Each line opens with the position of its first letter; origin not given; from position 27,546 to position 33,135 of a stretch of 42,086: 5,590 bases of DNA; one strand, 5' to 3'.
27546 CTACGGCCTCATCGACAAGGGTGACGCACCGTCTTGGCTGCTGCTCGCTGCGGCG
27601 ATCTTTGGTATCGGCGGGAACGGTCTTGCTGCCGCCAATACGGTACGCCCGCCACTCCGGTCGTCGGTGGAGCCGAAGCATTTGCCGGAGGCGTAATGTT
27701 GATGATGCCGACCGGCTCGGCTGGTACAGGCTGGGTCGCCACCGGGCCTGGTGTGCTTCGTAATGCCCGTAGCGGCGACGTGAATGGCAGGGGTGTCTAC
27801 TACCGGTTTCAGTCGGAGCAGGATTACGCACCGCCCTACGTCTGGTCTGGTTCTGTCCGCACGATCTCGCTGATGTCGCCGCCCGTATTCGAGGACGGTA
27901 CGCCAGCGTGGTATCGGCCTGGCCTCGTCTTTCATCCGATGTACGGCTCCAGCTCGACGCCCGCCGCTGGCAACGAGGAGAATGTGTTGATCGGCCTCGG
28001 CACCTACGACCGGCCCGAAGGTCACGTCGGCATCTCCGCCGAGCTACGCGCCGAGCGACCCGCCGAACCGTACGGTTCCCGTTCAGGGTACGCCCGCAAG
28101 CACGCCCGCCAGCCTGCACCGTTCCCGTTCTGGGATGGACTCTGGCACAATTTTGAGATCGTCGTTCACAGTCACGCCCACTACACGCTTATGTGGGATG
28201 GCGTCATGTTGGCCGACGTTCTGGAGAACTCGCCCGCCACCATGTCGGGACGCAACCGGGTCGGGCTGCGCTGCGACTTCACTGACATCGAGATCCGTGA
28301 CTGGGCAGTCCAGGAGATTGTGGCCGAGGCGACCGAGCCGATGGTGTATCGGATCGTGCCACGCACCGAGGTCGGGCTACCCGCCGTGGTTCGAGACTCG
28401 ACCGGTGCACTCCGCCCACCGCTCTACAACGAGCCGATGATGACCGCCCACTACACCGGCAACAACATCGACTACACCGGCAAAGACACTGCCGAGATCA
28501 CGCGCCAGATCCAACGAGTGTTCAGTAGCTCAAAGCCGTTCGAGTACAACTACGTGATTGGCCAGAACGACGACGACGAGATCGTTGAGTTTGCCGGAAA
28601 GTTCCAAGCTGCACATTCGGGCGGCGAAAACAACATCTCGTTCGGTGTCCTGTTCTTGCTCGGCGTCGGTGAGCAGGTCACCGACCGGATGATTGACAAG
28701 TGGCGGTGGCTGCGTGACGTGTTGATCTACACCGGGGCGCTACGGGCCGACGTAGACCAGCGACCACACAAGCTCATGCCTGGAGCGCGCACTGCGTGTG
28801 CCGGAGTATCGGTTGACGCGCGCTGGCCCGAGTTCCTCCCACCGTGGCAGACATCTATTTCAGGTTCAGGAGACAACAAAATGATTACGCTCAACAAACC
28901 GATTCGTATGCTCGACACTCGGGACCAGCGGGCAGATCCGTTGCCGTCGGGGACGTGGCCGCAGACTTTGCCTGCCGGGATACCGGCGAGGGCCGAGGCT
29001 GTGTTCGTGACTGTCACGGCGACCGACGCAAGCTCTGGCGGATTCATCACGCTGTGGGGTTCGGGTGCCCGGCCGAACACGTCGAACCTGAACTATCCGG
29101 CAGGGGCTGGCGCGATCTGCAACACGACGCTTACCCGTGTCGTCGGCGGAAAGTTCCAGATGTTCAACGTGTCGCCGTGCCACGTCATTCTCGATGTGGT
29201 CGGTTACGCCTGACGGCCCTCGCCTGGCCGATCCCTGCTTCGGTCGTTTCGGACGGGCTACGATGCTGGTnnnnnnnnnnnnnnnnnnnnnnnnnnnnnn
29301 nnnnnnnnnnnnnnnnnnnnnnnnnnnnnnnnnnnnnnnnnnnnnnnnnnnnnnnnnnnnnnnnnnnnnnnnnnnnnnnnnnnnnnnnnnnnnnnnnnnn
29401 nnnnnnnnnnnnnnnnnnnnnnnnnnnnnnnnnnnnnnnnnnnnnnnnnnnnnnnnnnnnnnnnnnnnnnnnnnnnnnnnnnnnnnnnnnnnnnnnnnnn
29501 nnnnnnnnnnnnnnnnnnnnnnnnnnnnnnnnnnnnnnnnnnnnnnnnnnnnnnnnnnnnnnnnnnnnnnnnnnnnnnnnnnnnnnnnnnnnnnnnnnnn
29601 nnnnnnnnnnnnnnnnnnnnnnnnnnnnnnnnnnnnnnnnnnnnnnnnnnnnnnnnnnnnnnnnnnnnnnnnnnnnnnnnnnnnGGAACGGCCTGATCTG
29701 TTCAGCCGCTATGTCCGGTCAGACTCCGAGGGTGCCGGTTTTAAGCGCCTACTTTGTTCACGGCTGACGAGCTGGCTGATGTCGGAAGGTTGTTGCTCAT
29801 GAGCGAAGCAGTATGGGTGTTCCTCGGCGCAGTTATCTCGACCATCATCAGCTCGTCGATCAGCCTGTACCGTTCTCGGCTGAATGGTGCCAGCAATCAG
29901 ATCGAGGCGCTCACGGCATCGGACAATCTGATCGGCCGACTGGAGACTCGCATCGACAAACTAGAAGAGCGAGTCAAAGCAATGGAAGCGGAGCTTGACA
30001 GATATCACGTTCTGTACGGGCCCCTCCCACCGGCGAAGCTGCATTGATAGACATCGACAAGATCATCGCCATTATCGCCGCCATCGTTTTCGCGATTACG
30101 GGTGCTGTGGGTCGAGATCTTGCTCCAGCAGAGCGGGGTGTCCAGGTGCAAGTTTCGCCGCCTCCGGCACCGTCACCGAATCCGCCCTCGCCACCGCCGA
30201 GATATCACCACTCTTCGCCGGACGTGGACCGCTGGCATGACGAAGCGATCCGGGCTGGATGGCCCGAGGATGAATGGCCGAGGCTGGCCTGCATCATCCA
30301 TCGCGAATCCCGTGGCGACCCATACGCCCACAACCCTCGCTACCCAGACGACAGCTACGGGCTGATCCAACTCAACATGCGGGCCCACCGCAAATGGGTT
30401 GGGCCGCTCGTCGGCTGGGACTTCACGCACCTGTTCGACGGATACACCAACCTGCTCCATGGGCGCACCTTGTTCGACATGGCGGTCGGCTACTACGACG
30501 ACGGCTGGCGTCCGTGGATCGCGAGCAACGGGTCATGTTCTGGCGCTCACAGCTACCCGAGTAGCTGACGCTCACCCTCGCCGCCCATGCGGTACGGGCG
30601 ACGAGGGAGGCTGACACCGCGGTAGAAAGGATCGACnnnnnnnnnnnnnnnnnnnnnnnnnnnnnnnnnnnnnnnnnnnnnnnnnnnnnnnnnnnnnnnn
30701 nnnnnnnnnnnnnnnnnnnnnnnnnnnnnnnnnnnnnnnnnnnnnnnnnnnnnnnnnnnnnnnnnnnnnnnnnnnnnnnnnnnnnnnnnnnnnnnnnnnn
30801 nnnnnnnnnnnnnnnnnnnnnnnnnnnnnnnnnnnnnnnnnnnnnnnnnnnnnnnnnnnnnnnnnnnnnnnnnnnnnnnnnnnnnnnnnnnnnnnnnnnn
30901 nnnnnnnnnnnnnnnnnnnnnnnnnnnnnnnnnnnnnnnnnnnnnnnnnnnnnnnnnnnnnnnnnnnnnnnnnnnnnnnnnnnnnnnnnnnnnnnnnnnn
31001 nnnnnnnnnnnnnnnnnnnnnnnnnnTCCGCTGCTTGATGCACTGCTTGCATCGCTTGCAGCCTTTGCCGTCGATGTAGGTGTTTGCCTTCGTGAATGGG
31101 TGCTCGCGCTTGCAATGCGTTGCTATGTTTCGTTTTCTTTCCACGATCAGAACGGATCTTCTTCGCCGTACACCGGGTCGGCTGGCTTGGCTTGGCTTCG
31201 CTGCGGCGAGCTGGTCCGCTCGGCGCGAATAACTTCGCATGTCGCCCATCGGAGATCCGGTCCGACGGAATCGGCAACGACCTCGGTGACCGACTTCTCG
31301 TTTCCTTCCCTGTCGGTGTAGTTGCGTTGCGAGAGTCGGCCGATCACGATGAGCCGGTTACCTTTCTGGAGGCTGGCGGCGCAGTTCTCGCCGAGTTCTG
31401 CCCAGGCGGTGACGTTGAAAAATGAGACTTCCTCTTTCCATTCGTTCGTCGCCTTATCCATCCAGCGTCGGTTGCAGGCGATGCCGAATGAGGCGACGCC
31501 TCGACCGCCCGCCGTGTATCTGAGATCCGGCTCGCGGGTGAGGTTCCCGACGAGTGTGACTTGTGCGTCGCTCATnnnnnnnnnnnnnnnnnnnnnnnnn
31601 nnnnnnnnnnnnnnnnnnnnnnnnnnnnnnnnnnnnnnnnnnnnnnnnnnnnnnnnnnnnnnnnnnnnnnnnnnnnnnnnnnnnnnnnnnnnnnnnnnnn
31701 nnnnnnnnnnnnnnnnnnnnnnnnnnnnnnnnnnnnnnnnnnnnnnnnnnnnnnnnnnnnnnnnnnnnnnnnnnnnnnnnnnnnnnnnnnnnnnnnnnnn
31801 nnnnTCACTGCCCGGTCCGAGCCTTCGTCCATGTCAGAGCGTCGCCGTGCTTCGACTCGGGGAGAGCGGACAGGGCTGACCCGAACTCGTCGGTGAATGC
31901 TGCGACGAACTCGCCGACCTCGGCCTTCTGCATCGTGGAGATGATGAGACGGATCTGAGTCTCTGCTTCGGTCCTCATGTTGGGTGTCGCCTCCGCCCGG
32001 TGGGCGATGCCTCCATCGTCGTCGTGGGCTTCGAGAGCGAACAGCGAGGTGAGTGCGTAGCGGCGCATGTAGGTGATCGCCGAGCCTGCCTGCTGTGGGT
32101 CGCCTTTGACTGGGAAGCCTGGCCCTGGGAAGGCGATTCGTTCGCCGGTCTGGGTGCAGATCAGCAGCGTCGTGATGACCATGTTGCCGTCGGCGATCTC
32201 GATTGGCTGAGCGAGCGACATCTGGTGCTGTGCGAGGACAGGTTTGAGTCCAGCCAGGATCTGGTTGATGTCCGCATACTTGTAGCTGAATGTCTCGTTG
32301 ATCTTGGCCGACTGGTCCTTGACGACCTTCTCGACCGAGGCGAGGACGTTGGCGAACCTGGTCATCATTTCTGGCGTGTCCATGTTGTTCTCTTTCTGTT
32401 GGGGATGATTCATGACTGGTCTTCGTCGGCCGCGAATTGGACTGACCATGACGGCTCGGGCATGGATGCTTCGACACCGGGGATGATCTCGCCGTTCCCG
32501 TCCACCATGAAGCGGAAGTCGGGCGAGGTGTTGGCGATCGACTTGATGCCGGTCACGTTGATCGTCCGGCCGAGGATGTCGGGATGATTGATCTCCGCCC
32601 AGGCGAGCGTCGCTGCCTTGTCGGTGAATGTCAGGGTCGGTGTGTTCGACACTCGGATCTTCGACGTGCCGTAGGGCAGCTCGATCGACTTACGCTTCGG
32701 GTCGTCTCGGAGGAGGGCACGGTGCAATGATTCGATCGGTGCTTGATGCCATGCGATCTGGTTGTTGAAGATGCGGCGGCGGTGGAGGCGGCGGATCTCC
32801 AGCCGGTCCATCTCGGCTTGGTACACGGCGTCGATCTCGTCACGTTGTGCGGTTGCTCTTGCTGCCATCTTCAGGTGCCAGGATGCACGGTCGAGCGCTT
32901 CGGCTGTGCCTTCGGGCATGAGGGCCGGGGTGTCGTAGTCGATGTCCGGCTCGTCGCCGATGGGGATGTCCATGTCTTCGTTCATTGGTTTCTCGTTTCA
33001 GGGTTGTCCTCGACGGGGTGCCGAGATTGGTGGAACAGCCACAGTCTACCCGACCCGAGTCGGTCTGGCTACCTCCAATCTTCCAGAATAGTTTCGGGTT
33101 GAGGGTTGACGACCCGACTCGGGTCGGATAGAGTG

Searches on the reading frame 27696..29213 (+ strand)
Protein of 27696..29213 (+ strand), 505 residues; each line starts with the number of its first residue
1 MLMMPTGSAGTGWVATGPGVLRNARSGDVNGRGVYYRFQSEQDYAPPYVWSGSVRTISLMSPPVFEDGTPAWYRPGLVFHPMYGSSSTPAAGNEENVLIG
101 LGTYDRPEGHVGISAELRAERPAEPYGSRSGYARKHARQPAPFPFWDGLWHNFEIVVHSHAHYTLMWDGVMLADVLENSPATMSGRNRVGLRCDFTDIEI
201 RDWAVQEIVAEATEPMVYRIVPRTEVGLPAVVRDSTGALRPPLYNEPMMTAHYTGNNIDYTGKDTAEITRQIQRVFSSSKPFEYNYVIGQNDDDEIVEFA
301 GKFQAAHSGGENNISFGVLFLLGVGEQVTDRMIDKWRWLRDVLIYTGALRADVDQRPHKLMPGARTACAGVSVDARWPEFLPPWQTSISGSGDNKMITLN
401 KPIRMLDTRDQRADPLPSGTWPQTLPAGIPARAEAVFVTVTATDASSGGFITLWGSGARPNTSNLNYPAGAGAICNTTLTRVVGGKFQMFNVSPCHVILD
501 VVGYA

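Call 46: find_related_loci(query=window:27696-29213:+, collection=viral_contigs, flank=10000)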
Query window:27696-29213:+ (505 aa) in viral_contigs; peptide patterns used: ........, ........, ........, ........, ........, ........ (x = any residue, [..] = any of these).
12 stretches matched a pattern; 5 encode a relative of the query (tblastn E <= 1e-3); 5 distinct loci.
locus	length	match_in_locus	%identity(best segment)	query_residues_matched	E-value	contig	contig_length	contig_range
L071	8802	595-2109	92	1-505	0e+0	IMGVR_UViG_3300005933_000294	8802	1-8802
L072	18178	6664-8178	92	1-505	0e+0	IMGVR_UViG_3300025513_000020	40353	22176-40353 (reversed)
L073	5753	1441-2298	78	218-504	3e-149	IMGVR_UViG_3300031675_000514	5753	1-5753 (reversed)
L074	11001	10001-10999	67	2-339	1e-144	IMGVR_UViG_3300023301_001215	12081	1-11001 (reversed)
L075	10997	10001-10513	84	218-388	3e-94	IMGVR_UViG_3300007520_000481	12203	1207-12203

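Call 74: search_protein_families(library=pfam, proteins=[window:27696-29213:+], max_evalue=0.01)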
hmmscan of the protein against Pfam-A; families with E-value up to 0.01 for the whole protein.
window:27696-29213:+ (505 aa): 0 families

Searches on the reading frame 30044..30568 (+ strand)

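Call 74: search_protein_families(library=pfam, proteins=[window:30044-30568:+], max_evalue=0.01)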
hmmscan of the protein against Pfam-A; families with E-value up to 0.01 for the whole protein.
window:30044-30568:+ (174 aa): 2 families
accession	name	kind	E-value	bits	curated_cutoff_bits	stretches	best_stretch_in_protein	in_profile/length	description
PF01464.25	SLT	-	7.2e-06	26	21.3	1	76-160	12-93/117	Transglycosylase SLT domain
PF18896.5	SLT_3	-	0.0063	17.4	27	1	68-121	4-60/89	Lysozyme like domain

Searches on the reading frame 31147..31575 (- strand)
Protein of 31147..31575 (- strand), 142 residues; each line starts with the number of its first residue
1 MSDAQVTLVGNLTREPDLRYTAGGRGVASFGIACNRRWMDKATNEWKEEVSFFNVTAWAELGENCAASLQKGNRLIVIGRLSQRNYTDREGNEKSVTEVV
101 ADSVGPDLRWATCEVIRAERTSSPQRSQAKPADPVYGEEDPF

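Call 27: search_protein_families(library=pfam, proteins=[window:31147-31575:-], max_evalue=0.01)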
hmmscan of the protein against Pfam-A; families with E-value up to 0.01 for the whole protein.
window:31147-31575:- (142 aa): 1 family
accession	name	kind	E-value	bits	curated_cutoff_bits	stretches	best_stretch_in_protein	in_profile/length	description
PF00436.31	SSB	-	3.1e-31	107.9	26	1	5-105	3-102/104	Single-strand binding protein family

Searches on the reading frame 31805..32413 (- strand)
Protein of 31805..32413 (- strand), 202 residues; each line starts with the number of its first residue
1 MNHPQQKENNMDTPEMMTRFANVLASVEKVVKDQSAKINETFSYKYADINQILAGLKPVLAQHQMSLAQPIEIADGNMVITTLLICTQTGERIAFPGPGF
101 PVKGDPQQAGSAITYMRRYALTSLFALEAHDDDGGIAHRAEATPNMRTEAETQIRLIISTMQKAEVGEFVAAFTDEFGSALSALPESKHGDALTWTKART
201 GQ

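Call 12: search_protein_families(library=pfam, proteins=[window:31805-32413:-], max_evalue=0.01)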
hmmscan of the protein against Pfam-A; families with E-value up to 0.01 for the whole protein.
window:31805-32413:- (202 aa): 1 family
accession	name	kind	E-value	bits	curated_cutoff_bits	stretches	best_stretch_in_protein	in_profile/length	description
PF04404.17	ERF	-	1.3e-21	77.6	25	1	19-148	4-140/153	ERF superfamily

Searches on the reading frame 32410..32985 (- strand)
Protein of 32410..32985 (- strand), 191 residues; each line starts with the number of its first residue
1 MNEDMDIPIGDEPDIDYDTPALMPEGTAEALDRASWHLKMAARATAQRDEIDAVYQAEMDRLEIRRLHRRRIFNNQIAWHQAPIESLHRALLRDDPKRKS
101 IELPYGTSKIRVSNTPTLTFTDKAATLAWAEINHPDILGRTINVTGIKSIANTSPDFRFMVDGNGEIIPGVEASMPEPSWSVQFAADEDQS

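Call 12: search_protein_families(library=pfam, proteins=[window:32410-32985:-], max_evalue=0.01)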
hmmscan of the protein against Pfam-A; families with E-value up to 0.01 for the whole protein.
window:32410-32985:- (191 aa): 1 family
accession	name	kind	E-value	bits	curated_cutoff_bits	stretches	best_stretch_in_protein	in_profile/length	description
PF07352.17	Phage_Mu_Gam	-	4.6e-08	33.6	28.3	1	32-130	2-104/149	Bacteriophage Mu Gam like protein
